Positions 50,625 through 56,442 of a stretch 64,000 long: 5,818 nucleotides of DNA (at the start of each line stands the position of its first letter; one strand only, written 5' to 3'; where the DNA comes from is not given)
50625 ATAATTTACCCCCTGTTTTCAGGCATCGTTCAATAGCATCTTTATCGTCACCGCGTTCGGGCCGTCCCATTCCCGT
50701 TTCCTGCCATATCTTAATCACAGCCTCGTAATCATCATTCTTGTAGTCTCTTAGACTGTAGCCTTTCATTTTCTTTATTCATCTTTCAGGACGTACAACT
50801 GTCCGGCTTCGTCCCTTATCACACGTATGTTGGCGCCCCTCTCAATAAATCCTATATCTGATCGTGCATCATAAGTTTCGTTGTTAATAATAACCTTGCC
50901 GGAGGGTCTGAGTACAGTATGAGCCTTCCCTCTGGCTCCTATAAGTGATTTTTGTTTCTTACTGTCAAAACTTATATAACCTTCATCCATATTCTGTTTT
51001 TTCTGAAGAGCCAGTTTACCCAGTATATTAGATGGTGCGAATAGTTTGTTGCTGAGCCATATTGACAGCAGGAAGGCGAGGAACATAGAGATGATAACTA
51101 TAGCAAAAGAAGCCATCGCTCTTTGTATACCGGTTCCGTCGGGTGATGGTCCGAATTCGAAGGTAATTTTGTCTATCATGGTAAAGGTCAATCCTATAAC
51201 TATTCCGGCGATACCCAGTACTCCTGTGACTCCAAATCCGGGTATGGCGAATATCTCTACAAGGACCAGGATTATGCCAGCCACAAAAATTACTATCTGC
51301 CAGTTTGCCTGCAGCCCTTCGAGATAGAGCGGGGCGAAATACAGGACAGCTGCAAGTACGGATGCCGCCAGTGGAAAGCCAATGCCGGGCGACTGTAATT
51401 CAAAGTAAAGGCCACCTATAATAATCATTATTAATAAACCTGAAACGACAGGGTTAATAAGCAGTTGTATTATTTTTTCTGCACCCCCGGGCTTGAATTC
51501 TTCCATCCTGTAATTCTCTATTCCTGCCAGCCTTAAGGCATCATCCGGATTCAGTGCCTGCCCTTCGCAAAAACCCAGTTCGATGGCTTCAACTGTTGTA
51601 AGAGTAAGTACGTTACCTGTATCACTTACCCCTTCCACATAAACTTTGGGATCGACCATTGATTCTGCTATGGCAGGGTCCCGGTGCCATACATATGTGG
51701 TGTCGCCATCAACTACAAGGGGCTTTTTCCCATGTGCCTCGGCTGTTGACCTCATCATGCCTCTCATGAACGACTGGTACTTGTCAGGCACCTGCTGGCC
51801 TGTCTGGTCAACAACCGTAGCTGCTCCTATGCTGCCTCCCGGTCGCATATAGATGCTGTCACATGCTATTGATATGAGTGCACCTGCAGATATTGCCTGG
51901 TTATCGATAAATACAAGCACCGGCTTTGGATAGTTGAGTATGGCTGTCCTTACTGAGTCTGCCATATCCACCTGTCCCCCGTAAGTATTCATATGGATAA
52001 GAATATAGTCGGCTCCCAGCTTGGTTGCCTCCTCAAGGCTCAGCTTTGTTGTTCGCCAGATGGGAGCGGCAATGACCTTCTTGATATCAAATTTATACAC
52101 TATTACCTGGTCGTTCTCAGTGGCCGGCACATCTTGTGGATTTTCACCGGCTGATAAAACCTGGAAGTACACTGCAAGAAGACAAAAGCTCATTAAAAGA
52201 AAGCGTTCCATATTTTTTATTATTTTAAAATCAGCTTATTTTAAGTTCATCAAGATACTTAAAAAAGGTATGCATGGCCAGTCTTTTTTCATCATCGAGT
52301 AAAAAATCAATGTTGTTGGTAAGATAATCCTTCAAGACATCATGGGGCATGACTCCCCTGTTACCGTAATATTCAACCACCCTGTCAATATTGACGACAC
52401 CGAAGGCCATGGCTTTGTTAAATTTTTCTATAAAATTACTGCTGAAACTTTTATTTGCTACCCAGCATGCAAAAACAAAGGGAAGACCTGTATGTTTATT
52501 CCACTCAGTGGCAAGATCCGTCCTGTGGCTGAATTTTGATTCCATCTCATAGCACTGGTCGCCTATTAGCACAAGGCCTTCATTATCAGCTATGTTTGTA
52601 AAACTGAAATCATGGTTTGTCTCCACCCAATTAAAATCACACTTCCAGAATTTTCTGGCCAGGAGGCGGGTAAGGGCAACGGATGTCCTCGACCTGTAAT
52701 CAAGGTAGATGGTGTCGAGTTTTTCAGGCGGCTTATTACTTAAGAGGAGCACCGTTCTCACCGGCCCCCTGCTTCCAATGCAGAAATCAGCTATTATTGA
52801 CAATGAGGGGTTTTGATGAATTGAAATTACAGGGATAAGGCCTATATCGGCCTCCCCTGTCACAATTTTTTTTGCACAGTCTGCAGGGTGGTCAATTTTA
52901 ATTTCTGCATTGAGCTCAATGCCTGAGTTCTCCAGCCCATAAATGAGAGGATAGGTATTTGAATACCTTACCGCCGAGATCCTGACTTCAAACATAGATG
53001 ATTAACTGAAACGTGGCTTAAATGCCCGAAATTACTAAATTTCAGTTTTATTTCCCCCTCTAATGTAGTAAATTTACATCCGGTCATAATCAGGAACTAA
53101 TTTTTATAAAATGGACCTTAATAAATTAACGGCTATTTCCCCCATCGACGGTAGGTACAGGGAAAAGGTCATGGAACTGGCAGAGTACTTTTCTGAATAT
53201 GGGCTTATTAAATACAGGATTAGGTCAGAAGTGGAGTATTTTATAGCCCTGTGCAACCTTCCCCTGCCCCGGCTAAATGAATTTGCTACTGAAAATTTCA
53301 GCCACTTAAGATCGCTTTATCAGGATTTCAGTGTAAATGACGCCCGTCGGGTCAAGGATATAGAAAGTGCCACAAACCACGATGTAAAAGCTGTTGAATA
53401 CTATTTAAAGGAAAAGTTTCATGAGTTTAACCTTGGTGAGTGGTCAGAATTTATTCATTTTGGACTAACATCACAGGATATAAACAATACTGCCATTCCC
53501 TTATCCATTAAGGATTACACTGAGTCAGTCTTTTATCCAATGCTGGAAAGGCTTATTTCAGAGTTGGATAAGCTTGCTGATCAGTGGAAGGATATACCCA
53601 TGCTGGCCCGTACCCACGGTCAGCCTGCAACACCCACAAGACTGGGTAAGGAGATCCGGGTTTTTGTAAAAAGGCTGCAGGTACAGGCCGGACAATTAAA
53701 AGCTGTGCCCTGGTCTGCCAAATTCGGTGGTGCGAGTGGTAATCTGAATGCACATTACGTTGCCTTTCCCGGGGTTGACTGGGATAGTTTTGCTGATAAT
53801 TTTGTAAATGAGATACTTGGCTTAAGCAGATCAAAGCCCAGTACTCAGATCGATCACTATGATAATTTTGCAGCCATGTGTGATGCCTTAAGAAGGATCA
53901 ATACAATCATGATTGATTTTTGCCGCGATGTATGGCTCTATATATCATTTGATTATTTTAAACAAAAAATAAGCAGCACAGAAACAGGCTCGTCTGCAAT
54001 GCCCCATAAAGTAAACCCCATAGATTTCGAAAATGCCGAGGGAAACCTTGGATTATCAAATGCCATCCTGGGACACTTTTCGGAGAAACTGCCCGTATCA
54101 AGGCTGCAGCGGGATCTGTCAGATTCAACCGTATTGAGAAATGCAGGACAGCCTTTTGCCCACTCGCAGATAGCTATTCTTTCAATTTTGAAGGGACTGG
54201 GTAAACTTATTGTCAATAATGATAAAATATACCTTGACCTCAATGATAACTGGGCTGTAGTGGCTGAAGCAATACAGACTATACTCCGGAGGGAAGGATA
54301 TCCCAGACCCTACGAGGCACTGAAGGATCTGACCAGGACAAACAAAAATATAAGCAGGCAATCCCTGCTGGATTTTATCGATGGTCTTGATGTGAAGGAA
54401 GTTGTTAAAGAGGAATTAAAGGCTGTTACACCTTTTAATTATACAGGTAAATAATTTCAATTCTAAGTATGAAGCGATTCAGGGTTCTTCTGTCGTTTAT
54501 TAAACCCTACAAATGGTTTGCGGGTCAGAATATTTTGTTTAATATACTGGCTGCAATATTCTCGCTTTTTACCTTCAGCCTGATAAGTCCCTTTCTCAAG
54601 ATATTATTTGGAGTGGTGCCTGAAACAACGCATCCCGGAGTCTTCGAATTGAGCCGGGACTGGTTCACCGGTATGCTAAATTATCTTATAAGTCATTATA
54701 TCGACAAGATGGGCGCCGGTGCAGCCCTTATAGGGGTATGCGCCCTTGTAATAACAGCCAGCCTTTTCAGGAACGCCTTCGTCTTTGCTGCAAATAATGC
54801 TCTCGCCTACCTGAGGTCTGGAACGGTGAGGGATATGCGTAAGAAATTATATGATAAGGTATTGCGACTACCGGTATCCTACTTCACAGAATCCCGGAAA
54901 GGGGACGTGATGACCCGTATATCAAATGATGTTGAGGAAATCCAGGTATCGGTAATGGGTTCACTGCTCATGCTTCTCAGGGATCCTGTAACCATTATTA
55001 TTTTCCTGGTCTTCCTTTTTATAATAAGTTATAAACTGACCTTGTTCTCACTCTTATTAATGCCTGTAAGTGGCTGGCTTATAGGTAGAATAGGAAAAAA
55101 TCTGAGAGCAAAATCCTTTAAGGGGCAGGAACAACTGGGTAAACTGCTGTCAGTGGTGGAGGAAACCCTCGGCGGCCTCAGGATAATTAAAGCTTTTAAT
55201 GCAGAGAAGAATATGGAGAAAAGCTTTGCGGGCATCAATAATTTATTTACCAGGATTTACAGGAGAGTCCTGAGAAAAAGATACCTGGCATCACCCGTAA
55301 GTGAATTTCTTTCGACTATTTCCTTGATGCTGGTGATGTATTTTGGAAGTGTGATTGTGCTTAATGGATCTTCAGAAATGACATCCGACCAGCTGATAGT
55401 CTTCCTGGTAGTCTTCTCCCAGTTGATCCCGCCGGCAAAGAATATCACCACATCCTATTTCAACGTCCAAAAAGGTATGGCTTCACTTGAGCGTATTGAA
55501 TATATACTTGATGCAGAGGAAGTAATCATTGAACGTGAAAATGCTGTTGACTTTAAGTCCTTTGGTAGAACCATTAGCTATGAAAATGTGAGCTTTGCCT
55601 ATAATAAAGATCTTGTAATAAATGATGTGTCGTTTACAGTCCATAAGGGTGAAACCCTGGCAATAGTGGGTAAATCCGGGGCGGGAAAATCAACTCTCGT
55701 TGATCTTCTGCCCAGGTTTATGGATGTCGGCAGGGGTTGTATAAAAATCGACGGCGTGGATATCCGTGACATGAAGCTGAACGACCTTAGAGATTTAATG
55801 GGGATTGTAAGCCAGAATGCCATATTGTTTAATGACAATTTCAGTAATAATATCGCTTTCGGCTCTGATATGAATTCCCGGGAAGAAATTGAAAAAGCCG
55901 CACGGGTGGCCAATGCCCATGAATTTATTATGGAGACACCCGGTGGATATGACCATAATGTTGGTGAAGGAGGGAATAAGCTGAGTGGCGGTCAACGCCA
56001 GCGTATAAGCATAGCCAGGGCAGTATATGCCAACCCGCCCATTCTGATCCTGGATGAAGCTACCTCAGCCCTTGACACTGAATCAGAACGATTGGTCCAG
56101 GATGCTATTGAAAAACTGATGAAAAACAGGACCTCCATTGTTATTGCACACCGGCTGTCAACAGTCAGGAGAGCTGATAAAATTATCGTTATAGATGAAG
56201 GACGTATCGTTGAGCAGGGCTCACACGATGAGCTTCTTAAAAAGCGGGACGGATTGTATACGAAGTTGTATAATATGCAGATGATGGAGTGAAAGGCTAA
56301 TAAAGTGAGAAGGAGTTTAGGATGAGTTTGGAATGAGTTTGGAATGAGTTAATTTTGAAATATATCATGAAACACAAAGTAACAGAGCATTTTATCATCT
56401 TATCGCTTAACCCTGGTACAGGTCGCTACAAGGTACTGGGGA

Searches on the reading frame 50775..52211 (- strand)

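Call 69: search_protein_families(library=pfam, proteins=[window:50775-52211:-], max_evalue=0.00001)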
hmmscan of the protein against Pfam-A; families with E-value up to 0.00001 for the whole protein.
window:50775-52211:- (478 aa): 3 families
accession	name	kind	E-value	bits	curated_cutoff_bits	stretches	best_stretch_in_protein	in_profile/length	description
PF25145.1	NfeD1b_N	-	7.2e-38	130.5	40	1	38-237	2-187/189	NfeD1b, N-terminal domain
PF24961.1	NfeD_membrane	-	2.2e-22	79.8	26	1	256-382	2-117/119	NfeD integral membrane domain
PF01957.25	NfeD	-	1.2e-09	38.6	29.1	1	421-468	2-49/57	NfeD-like C-terminal, partner-binding domain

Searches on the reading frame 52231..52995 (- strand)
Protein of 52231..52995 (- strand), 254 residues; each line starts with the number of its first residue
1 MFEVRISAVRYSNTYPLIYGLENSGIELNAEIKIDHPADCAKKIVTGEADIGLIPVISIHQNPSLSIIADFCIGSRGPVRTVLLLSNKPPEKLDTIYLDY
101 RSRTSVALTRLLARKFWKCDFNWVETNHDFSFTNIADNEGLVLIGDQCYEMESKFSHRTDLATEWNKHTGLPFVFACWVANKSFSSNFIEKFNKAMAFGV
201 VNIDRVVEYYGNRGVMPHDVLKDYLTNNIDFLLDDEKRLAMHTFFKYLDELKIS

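Call 69: search_protein_families(library=pfam, proteins=[window:52231-52995:-], max_evalue=0.00001)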
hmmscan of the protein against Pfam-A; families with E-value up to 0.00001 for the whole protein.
window:52231-52995:- (254 aa): 1 family
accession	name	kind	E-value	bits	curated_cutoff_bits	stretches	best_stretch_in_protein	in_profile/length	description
PF02621.19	VitK2_biosynth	-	9.8e-48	163.2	26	1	5-249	2-251/252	Menaquinone biosynthesis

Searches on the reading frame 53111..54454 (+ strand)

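Call 69: search_protein_families(library=pfam, proteins=[window:53111-54454:+], max_evalue=0.00001)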
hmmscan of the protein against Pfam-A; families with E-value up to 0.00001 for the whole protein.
window:53111-54454:+ (447 aa): 2 families
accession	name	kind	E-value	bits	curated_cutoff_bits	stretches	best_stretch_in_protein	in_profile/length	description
PF00206.25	Lyase_1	-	3.5e-51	174.9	27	1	14-311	1-305/312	Lyase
PF08328.16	ASL_C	-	1.1e-44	151.6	35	1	330-445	1-115/115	Adenylosuccinate lyase C-terminal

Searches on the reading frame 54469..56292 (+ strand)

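Call 69: search_protein_families(library=pfam, proteins=[window:54469-56292:+], max_evalue=0.00001)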
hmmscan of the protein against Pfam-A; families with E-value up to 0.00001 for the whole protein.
window:54469-56292:+ (607 aa): 3 families
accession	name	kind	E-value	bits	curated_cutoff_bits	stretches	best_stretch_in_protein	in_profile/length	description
PF00664.28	ABC_membrane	-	1.2e-46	160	28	1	34-320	13-271/274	ABC transporter transmembrane region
PF00005.33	ABC_tran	-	2.6e-30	106.2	25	1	385-533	2-137/137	ABC transporter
PF02463.25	SMC_N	-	3.2e-10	40.3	40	1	425-575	111-211/220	RecF/RecN/SMC N terminal domain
